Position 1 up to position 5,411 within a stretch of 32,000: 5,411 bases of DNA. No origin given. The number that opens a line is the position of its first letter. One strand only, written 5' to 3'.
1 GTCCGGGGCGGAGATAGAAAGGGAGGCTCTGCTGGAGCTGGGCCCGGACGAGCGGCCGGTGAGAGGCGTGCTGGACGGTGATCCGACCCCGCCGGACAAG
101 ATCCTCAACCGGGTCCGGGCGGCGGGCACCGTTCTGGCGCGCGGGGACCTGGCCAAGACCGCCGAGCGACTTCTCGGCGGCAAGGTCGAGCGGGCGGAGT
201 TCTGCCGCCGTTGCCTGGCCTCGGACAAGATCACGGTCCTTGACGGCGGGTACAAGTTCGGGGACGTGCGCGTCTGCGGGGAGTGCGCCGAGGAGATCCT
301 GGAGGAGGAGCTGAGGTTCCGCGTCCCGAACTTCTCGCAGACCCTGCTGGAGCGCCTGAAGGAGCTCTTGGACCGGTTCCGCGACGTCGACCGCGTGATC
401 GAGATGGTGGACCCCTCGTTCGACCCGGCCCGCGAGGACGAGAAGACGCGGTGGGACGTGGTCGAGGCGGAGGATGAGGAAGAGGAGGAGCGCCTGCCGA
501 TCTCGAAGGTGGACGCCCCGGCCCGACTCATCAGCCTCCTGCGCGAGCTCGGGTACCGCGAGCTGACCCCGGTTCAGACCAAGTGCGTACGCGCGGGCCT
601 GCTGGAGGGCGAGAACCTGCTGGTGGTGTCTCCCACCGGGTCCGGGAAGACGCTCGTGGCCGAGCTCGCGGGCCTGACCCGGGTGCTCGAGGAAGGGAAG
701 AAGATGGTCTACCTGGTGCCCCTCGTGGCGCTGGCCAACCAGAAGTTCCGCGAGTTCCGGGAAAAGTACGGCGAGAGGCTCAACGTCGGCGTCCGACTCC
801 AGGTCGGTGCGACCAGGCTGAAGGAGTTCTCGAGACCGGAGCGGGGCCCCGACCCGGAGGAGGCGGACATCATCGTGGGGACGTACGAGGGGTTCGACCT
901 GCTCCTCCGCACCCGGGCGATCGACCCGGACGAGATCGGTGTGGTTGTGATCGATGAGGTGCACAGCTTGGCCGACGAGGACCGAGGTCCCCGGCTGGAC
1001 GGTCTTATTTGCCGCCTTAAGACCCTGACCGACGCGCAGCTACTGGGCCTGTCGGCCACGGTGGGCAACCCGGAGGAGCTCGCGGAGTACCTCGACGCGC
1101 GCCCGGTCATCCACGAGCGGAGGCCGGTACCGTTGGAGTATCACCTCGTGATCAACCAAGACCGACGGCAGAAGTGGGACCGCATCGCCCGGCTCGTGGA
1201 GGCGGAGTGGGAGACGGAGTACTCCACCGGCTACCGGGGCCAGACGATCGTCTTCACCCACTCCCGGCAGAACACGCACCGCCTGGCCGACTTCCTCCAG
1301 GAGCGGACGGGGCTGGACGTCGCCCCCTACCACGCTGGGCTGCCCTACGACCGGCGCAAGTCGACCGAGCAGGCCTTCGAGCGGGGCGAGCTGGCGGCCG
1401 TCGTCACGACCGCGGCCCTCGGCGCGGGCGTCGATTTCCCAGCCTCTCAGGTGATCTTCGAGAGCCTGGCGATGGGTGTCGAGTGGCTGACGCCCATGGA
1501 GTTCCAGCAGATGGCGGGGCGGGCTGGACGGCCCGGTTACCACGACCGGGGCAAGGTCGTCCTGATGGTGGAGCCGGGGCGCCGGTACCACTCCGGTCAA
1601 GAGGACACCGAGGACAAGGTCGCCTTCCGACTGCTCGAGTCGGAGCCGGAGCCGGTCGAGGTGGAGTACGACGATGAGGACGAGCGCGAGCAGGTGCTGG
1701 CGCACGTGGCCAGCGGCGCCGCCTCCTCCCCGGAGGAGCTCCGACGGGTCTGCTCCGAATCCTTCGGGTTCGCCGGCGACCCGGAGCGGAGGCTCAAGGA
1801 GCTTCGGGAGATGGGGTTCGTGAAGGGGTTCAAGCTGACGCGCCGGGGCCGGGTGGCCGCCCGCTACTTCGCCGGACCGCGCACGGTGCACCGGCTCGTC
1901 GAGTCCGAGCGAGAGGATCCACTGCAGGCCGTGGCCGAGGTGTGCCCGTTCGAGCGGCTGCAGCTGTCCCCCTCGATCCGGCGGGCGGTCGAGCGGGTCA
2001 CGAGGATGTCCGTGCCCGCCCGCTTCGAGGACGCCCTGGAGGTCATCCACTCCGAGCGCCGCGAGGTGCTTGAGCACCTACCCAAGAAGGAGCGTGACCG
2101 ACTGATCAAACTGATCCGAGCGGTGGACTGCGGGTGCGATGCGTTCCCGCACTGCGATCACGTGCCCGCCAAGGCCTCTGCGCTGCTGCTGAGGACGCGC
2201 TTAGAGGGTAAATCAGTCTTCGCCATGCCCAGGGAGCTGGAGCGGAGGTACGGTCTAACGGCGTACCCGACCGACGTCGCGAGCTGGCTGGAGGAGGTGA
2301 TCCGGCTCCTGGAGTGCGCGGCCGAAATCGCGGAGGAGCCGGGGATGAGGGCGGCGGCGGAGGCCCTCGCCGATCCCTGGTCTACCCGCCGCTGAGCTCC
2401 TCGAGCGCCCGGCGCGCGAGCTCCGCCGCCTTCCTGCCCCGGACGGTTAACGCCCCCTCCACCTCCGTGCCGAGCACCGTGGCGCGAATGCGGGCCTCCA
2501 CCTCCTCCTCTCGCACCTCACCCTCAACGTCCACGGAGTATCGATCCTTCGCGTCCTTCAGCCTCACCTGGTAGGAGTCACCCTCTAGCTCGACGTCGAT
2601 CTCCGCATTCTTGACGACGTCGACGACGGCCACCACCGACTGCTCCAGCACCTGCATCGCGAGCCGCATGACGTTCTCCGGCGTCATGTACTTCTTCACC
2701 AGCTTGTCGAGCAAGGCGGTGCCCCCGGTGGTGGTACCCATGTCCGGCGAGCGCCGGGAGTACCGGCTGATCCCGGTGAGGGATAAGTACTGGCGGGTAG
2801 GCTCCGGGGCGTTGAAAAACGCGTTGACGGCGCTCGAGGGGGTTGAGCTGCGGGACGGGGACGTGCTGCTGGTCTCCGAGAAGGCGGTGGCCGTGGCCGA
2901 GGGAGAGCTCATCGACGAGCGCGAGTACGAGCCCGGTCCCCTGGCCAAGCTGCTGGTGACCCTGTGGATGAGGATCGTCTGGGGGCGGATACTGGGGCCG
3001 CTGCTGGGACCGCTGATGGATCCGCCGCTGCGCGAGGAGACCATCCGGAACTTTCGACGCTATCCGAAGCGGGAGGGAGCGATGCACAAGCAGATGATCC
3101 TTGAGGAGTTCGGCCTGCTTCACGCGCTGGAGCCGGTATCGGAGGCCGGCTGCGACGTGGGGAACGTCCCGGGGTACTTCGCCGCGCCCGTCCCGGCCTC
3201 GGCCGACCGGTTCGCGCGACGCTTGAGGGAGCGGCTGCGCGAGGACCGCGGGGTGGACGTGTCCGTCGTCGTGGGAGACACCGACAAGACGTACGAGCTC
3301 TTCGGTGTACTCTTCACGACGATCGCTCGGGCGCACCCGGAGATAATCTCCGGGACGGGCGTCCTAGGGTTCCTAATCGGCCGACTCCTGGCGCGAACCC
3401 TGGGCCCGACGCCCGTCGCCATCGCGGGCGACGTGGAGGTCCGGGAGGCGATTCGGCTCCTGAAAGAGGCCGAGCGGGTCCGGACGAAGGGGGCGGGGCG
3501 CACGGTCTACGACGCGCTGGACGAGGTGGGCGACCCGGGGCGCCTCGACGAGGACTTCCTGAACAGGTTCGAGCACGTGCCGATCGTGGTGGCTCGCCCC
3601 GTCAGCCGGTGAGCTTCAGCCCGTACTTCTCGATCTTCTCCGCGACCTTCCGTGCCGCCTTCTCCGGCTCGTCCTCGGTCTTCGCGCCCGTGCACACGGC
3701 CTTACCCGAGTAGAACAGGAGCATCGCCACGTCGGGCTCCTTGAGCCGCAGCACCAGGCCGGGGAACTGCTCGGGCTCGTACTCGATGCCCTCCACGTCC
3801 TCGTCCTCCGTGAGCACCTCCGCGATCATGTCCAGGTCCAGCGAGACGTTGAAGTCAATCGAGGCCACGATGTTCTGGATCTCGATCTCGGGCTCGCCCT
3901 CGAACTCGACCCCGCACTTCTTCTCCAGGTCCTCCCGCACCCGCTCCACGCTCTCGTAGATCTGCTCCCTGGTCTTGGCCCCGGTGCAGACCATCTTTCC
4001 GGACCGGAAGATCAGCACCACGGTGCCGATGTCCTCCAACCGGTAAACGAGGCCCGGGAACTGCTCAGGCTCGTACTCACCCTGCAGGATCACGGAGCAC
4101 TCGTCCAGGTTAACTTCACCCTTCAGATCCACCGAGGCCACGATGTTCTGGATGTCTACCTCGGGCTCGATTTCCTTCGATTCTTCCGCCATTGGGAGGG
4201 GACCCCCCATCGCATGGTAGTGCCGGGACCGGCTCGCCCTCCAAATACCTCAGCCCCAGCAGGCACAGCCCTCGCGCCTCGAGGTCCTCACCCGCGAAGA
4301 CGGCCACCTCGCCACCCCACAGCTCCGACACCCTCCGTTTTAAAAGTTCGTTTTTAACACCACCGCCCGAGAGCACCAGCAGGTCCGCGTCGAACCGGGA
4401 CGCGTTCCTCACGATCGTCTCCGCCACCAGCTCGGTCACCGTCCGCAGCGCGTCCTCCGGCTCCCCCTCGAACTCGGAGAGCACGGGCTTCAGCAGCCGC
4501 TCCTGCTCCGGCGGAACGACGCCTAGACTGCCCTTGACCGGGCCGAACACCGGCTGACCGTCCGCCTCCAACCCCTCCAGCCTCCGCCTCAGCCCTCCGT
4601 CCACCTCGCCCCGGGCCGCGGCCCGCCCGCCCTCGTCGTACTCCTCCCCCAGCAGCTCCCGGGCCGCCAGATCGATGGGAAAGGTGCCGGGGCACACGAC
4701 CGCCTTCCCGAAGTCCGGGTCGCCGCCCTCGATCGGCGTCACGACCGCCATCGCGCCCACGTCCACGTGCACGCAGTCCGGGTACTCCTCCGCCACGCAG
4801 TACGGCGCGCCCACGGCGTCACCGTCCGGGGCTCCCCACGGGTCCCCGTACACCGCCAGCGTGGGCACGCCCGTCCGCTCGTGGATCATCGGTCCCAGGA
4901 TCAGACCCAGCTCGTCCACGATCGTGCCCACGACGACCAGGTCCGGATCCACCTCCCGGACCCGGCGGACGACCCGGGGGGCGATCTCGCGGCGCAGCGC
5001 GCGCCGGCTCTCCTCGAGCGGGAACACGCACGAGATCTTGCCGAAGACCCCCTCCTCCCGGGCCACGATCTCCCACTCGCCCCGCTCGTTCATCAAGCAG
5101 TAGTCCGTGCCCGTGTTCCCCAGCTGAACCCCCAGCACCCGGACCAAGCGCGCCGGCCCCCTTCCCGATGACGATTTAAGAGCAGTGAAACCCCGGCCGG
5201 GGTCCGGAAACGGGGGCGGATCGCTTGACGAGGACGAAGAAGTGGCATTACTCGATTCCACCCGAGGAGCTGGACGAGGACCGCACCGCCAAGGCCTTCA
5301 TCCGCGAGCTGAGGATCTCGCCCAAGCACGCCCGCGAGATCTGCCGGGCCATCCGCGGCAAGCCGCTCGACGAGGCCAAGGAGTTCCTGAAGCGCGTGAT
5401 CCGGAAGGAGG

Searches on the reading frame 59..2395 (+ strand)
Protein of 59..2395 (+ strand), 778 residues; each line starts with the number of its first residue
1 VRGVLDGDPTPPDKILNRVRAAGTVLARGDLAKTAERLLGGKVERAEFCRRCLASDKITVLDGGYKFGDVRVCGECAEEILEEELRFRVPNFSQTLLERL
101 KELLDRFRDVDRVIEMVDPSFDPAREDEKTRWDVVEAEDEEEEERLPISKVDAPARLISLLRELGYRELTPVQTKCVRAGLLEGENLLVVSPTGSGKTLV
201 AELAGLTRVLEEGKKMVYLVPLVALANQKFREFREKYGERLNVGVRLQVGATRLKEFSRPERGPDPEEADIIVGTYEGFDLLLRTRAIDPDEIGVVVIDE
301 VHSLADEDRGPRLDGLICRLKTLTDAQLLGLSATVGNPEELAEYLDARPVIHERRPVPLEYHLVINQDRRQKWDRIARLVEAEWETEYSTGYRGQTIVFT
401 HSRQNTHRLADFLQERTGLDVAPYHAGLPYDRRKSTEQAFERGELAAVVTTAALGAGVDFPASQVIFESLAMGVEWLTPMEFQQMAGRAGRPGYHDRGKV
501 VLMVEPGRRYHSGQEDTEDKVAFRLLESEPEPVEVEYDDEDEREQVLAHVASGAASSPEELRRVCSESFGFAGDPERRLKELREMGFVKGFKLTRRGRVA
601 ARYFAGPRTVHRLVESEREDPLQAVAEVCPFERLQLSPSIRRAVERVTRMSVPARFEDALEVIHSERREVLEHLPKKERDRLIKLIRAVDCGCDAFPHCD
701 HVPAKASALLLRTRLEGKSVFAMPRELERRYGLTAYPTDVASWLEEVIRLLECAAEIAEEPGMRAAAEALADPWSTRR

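Call 16: search_protein_families(library=pfam, proteins=[window:59-2395:+], max_evalue=0.001)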
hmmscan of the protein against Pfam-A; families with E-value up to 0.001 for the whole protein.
window:59-2395:+ (778 aa): 5 families
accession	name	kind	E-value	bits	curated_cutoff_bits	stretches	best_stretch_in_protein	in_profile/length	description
PF00270.35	DEAD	-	1.6e-31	109.8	26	1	170-340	1-166/167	DEAD/DEAH box helicase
PF19131.5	DUF5814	-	9.5e-28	97.1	25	1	630-769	2-140/148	Family of unknown function (DUF5814)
PF00271.37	Helicase_C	-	2.2e-16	60.5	23.5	1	389-493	11-110/110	Helicase conserved C-terminal domain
PF04851.21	ResIII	-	1.2e-14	55.1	22.5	1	169-335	4-162/164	Type III restriction enzyme, res subunit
PF22527.2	DEXQc_Suv3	-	0.00047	20.2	27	0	188-311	17-112/154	DEXQ-box helicase domain of Suv3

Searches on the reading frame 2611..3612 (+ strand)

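Call 82: search_protein_families(library=pfam, proteins=[window:2611-3612:+], max_evalue=0.001)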
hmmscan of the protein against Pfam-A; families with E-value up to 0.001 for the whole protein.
window:2611-3612:+ (333 aa): 1 family
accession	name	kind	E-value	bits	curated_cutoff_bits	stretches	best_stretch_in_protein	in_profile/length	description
PF01996.21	F420_ligase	-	2.9e-20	73.1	25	1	74-227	24-152/218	F420-0:Gamma-glutamyl ligase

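Call 98: search_protein_families(library=ncbifam, proteins=[window:2611-3612:+], max_evalue=0.001)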
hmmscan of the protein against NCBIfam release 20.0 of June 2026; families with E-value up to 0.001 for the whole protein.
window:2611-3612:+ (333 aa): 3 families
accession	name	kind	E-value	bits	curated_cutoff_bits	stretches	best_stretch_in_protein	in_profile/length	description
TIGR01916.1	F420_cofE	equivalog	1.8e-14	53.8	180.65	2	177-225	104-152/244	coenzyme F420-0:L-glutamate ligase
NF009809.0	PRK13293.1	equivalog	3.7e-10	39.6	274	1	76-224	26-151/253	coenzyme F420-0:L-glutamate ligase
NF009810.0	PRK13294.1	equivalog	1.2e-09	37.5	304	1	178-224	106-152/449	coenzyme F420-0:L-glutamate ligase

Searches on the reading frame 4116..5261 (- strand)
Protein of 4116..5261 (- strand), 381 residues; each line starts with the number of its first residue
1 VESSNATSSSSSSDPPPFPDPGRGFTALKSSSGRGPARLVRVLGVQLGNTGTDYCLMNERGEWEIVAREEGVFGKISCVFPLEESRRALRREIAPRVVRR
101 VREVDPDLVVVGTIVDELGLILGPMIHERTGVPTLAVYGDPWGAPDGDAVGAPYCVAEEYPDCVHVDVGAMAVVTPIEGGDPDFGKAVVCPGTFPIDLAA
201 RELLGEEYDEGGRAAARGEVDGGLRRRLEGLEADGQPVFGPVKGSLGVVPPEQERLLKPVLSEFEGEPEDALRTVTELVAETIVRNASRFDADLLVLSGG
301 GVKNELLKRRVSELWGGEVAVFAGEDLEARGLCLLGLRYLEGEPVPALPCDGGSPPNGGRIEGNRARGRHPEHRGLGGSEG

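Call 82: search_protein_families(library=pfam, proteins=[window:4116-5261:-], max_evalue=0.001)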
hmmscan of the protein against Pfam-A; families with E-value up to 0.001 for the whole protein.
window:4116-5261:- (381 aa): 2 families
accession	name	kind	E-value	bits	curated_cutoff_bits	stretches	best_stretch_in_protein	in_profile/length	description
PF03702.20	AnmK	-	3.1e-10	40.1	24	1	164-323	161-318/367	Anhydro-N-acetylmuramic acid kinase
PF18844.6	baeRF_family2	-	1.1e-05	26.1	26.9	0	264-321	48-105/149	Bacterial archaeo-eukaryotic release factor family 2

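Call 98: search_protein_families(library=ncbifam, proteins=[window:4116-5261:-], max_evalue=0.001)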
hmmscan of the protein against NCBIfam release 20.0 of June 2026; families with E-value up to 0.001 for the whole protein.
window:4116-5261:- (381 aa): 8 families
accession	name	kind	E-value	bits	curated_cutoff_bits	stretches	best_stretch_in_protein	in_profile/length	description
NF007148.0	PRK09585.3-2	equivalog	2.2e-12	46.4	387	1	165-316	176-330/386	anhydro-N-acetylmuramic acid kinase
NF007146.0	PRK09585.2-6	equivalog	7.3e-12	44.7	440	1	161-313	161-310/391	anhydro-N-acetylmuramic acid kinase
NF007141.0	PRK09585.1-5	equivalog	1.4e-09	37.3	352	1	163-347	170-349/370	anhydro-N-acetylmuramic acid kinase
NF007139.0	PRK09585.1-3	equivalog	5.6e-07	29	367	1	163-315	165-314/370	anhydro-N-acetylmuramic acid kinase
NF007144.0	PRK09585.2-3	equivalog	8e-07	28.5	436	1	202-315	195-305/358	anhydro-N-acetylmuramic acid kinase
NF007143.0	PRK09585.2-2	equivalog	2.7e-06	26.4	533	1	158-317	161-327/382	anhydro-N-acetylmuramic acid kinase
NF007142.0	PRK09585.2-1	equivalog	6.5e-06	25.3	435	1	190-327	199-337/384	anhydro-N-acetylmuramic acid kinase AnmK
NF007140.0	PRK09585.1-4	equivalog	0.00066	18.9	605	0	164-308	173-315/382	anhydro-N-acetylmuramic acid kinase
